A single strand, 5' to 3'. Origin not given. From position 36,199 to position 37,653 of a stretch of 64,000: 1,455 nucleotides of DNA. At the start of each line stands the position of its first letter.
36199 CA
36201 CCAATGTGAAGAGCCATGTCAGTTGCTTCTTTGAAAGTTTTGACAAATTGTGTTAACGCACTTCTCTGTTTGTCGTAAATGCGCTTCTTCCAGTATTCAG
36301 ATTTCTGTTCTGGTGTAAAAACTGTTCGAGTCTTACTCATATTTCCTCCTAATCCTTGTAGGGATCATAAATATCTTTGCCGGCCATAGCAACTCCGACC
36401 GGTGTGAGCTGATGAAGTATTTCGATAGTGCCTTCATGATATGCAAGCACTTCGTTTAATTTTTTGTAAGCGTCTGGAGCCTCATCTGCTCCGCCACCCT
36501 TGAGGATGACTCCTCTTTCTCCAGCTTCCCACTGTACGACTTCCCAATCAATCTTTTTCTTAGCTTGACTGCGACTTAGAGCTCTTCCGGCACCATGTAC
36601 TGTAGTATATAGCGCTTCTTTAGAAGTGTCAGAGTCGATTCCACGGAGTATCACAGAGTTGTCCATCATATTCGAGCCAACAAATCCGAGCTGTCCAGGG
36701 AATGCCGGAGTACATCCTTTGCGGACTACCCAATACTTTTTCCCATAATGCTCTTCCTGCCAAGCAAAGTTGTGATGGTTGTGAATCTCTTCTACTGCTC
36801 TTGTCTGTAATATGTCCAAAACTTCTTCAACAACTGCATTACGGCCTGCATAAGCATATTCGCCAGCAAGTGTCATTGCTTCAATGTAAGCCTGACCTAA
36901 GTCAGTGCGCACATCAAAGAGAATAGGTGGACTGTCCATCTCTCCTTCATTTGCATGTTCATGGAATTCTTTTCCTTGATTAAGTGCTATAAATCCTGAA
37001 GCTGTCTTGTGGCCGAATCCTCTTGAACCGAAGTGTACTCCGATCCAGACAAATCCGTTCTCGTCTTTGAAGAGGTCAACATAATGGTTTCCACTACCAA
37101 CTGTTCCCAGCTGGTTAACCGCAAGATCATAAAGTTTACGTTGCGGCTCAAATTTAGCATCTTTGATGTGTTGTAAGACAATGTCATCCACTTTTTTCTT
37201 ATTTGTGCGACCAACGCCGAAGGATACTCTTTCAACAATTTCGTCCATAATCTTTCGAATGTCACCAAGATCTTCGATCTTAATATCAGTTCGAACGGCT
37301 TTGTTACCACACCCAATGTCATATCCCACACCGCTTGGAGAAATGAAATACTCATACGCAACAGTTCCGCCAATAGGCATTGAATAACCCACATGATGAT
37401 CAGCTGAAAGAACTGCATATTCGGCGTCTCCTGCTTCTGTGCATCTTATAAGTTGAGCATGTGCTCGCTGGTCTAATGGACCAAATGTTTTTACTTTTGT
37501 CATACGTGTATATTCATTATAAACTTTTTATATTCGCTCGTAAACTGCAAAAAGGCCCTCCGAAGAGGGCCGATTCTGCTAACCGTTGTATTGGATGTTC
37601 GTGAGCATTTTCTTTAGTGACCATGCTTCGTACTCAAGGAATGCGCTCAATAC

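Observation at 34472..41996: RNA-repair and stress-nucleotide module in the leftward operons: RtcB ligase, SpoT-like ppGpp hydrolase, second HD protein, metallophosphoesterase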

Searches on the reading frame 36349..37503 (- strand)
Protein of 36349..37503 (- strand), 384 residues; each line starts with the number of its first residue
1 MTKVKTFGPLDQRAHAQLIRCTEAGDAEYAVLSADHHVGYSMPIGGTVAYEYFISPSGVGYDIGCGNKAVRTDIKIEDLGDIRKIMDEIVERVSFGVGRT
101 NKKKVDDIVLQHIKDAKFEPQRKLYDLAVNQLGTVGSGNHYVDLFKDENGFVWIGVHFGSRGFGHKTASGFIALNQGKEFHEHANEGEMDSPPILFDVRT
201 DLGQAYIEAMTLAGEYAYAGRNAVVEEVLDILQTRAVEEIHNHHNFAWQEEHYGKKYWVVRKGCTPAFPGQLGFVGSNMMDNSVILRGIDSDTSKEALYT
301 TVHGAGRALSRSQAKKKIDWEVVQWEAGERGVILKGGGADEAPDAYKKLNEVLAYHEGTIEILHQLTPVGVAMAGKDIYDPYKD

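Call 4: search_protein_families(library=pfam, proteins=[window:36349-37503:-], max_evalue=0.01)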
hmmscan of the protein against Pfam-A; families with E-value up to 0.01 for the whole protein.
window:36349-37503:- (384 aa): 1 family
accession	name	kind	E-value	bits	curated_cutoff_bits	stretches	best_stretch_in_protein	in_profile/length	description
PF01139.22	RtcB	-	5.2e-68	230.7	27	1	28-372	13-424/426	tRNA-splicing ligase RtcB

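Call 7: search_dna_similar(query=window:36349-37503:-, collection=phages, mode=protein, max_rows=30)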
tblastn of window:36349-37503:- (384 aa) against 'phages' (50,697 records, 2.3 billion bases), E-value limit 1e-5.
Records with a match: 681; places in all: 681; records where one place covers at least 80% of the query: 590.
Best place of each record, by identity: <60% 681.
By first word of the organism name: Mycobacterium 221; Bacillus 63; Listeria 56; Brevibacterium 32; Caulobacter 30; Gordonia 25; Enterococcus 23; Halorubrum 20; Microbacterium 19; Erwinia 17; and 46 more.
By host as written in the record: Mycobacterium smegmatis mc2 155 163; - 46; Listeria monocytogenes 45; Brevibacterium aurantiacum SMQ-1335 32; Mycobacterium smegmatis mc#155 29; Gordonia terrae 3612 24; Erwinia amylovora 14; Bacillus subtilis 14; and 153 more.
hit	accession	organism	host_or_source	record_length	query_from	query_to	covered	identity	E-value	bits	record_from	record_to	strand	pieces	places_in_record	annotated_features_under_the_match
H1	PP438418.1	Microcystis phage Mwe-JY26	Microcystis wesenbergii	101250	4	384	99%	52.1%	8e-115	373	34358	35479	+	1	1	hypothetical protein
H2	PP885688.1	Tunturiibacter phage Tunturi_5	Tunturiibacter psychrotolerans X4BP1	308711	4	384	99%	50.3%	5e-111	362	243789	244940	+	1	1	tRNA splicing ligase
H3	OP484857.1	Sinorhizobium phage AP-16-3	Sinorhizobium meliloti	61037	5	384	99%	46.8%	3e-106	348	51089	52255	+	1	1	hypothetical protein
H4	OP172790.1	Escherichia phage ECO319P1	Shigella flexneri DA319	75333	10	369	94%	33.3%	2e-43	167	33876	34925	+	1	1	hypothetical protein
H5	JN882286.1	Cronobacter phage vB_CsaP_GAP52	Cronobacter sakazakii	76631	10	369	94%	33.0%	4e-43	166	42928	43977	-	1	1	hypothetical protein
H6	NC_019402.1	Cronobacter phage vB_CsaP_GAP52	Cronobacter sakazakii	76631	10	369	94%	33.0%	4e-43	166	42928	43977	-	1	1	tRNA splicing ligase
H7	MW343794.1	Cronobacter phage A24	Cronobacter sp.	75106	10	369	94%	32.5%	4e-42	163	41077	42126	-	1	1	RNA-splicing ligase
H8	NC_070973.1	Cronobacter phage A24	Cronobacter sp.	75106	10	369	94%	32.5%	4e-42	163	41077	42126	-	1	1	RNA-splicing ligase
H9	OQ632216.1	Salmonella phage Arash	Salmonella enterica subsp. enterica ...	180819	10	369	94%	31.8%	1e-41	162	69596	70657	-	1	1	RNA ligase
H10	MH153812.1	Rhodococcus phage Grayson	Rhodococcus erythropolis RIA 643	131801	10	369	94%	31.5%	2e-35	144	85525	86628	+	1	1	156: RtcB-like RNA ligase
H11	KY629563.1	Sphingobium phage Lacusarx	Sphingobium sp. IP1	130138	9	369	94%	31.1%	9e-38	150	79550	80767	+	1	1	rtcB: RNA-splicing ligase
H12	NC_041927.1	Sphingobium phage Lacusarx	Sphingobium sp. IP1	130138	9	369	94%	31.1%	9e-38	150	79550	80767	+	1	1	rtcB: tRNA splicing ligase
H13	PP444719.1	Proteus phage J3S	Proteus mirabilis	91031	10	369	94%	30.9%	3e-40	157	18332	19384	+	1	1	RNA-splicing ligase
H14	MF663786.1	Bordetella phage vB_BbrM_PHB04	Bordetella bronchiseptica 4715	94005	35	369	87%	33.1%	2e-41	160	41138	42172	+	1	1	RNA-splicing ligase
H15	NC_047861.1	Bordetella phage vB_BbrM_PHB04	Bordetella bronchiseptica 4715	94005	35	369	87%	33.1%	2e-41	160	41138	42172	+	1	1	tRNA splicing ligase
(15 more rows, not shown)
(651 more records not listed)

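Call 9: search_protein_families(library=phrogs, proteins=[window:36349-37503:-], max_evalue=0.01)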
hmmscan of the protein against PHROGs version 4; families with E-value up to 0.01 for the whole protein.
window:36349-37503:- (384 aa): 2 families
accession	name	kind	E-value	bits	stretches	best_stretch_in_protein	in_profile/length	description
phrog_1075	-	DNA, RNA and nucleotide metabolism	2.2e-72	245.6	1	11-376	74-443/459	tRNA splicing ligase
phrog_32430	-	DNA, RNA and nucleotide metabolism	1.1e-19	71.5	1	244-369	10-133/139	tRNA splicing ligase RtcB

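Call 10: find_encoding_contigs(protein=window:36349-37503:-, flank=10000, max_places=6)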
Protein window:36349-37503:- (384 aa): no gene with exactly this product is on record in the collection.

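Call 12: find_related_loci(query=window:36349-37503:-, collection=viral_contigs, flank=10000)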
Query window:36349-37503:- (384 aa) in viral_contigs; peptide patterns used: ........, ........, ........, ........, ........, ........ (x = any residue, [..] = any of these).
215 stretches matched a pattern; 204 encode a relative of the query (tblastn E <= 1e-3); the best 80 are kept; 80 distinct loci.
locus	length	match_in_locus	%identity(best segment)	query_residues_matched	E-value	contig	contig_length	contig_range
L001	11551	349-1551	63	3-384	7e-173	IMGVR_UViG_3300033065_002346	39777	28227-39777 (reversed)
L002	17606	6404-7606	61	10-384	2e-162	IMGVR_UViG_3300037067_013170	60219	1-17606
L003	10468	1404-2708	58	1-384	5e-161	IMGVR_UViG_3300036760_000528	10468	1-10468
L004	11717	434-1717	58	8-384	3e-156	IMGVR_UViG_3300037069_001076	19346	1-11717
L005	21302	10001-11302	56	4-384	1e-153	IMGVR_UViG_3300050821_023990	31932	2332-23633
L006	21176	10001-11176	59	10-384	5e-151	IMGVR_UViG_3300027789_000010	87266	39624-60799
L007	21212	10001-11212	56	1-384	5e-150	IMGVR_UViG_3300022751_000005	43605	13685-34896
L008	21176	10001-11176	59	10-384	5e-151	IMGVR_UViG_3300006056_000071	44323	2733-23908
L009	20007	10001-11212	56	1-384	2e-148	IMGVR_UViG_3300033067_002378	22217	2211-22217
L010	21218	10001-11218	56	4-384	5e-143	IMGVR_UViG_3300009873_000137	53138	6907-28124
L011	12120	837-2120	58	4-384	9e-157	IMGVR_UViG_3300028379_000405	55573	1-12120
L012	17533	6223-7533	50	3-384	4e-134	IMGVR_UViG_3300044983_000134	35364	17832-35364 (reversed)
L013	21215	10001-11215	52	3-384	9e-133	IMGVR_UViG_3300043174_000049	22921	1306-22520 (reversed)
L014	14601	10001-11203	56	4-384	5e-148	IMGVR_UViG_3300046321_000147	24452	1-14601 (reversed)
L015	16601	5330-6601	50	4-384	2e-131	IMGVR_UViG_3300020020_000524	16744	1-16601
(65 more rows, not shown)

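Call 19: search_protein_families(library=ncbifam, proteins=[window:36349-37503:-], max_evalue=0.01)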
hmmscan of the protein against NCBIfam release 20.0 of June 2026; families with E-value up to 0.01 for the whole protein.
window:36349-37503:- (384 aa): 4 families
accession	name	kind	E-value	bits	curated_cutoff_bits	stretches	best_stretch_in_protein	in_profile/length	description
NF052663.1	RtcB_rel_intein2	exception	1.4e-32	113.4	1050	1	50-367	297-619/626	intein-containing RctB family protein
NF038162.1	RtcB_rel_intein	exception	6.6e-30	103.8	1150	2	123-372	667-959/961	intein-containing RtcB family protein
NF007153.0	PRK09588.1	equivalog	7.7e-29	100.8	407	1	12-369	24-368/379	RNA ligase RtcB family protein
TIGR03073.1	release_rtcB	hypoth_equivalog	1.3e-23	83.6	271.8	1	13-367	14-355/356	RNA ligase RtcB family protein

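Call 20: search_solved_structures(query=window:36349-37503:-, max_evalue=0.00001, show_alignments=2)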
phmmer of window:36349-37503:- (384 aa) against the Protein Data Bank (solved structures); distinct sequences matched with E-value up to 0.00001: 9.
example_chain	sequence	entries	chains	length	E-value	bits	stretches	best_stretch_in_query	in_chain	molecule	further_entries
4dwr_B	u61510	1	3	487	5.4e-30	107.8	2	128-374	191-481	tRNA-splicing ligase RtcB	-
1uc2_A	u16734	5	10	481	8.2e-30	107.2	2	128-373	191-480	hypothetical protein PH1602 | tRNA-splicing ligase RtcB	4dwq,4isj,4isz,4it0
7lfq_A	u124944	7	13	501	1.2e-29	106.6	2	128-373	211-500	RNA-splicing ligase RtcB | tRNA-splicing ligase RtcB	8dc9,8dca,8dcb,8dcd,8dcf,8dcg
2epg_A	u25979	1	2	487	8.7e-27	97.2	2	123-358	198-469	Hypothetical protein TTHA1785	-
9i8v_C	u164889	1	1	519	5.8e-25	91.2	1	128-369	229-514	RNA-splicing ligase RtcB homolog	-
8odo_A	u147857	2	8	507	4.1e-24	88.4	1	129-369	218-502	RNA-splicing ligase RtcB homolog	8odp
7p3b_A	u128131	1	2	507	4.1e-24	88.4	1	129-369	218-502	RNA-splicing ligase RtcB homolog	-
8orj_A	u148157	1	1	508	4.1e-24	88.4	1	129-369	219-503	RNA-splicing ligase RtcB homolog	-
8btt_A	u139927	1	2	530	5.1e-24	88.1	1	129-369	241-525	RNA-splicing ligase RtcB homolog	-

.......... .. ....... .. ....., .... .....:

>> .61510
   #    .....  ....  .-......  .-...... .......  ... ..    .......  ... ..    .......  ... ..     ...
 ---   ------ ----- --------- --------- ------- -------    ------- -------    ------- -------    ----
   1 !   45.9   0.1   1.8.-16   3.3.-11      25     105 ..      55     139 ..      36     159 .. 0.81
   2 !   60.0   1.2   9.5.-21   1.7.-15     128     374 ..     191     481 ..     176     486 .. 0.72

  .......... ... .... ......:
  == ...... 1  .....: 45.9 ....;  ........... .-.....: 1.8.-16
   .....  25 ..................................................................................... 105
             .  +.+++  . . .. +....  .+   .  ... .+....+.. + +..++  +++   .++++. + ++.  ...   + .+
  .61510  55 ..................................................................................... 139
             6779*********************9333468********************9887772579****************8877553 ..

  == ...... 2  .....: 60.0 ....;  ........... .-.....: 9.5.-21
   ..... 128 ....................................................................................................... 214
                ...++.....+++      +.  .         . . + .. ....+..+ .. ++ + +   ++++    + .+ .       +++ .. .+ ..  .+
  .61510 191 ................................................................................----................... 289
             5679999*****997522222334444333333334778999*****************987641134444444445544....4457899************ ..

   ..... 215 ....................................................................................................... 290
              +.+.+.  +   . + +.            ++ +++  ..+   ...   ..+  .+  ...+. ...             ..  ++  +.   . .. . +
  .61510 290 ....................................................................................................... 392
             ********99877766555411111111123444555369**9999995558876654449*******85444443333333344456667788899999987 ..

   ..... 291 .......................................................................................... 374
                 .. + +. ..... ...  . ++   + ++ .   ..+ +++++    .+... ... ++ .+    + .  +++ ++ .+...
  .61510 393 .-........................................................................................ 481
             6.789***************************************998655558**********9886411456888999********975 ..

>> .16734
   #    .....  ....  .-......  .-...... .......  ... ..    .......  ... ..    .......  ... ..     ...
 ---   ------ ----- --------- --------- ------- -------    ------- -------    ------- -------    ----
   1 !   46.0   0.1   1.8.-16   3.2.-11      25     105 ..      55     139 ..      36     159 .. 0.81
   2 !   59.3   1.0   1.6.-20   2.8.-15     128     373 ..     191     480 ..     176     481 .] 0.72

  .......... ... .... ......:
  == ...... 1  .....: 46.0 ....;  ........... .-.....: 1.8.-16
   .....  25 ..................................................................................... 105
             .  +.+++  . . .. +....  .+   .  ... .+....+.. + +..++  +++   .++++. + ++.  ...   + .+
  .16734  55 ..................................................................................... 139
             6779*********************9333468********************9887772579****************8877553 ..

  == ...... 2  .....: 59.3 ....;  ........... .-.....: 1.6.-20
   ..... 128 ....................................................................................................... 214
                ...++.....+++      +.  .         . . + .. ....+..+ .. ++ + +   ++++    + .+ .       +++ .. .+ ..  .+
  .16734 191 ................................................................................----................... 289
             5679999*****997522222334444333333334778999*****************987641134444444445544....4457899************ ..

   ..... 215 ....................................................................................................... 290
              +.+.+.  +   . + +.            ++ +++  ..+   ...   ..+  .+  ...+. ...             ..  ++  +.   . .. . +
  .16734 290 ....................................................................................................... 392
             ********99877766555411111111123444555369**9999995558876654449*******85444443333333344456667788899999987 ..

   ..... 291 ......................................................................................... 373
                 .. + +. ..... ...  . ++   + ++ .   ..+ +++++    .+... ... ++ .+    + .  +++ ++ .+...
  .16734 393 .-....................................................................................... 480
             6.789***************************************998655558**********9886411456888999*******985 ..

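Call 72: search_protein_families(library=phrogs, proteins=[L002:5884-6360:+, L002:5091-5873:+, L002:4094-4528:+, L002:7611-7952:+, L002:4641-5024:+], max_evalue=0.001)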
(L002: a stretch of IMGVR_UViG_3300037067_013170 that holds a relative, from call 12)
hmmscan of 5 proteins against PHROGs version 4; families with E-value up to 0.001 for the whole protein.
L002:5884-6360:+ (158 aa): 1 family
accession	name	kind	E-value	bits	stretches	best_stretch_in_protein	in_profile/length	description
phrog_8077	-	unknown function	2.9e-22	80.6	1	1-158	1-168/168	-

L002:5091-5873:+ (260 aa): 4 families
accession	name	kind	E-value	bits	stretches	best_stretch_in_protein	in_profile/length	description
phrog_990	-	other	3.4e-28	99.9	1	112-245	153-290/374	metal-dependent phosphohydrolase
phrog_15275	-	unknown function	7.6e-08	33.3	1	115-231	31-155/223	-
phrog_30929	-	unknown function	6.9e-05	22.9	1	117-239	241-364/413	-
phrog_32047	-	other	0.00034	21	1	102-186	12-99/301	phosphohydrolase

L002:4094-4528:+ (144 aa): 2 families
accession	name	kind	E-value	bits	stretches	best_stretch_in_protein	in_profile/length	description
phrog_16964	-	unknown function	0.00016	22.9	1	13-93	8-74/113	-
phrog_21416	-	unknown function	0.00024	22.2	0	13-41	26-54/153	-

L002:7611-7952:+ (113 aa): 1 family
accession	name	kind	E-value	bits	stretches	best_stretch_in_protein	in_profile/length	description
phrog_351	-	transcription regulation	1.4e-06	28.2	1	31-107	667-728/928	RNA polymerase sigma factor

L002:4641-5024:+ (127 aa): 0 families
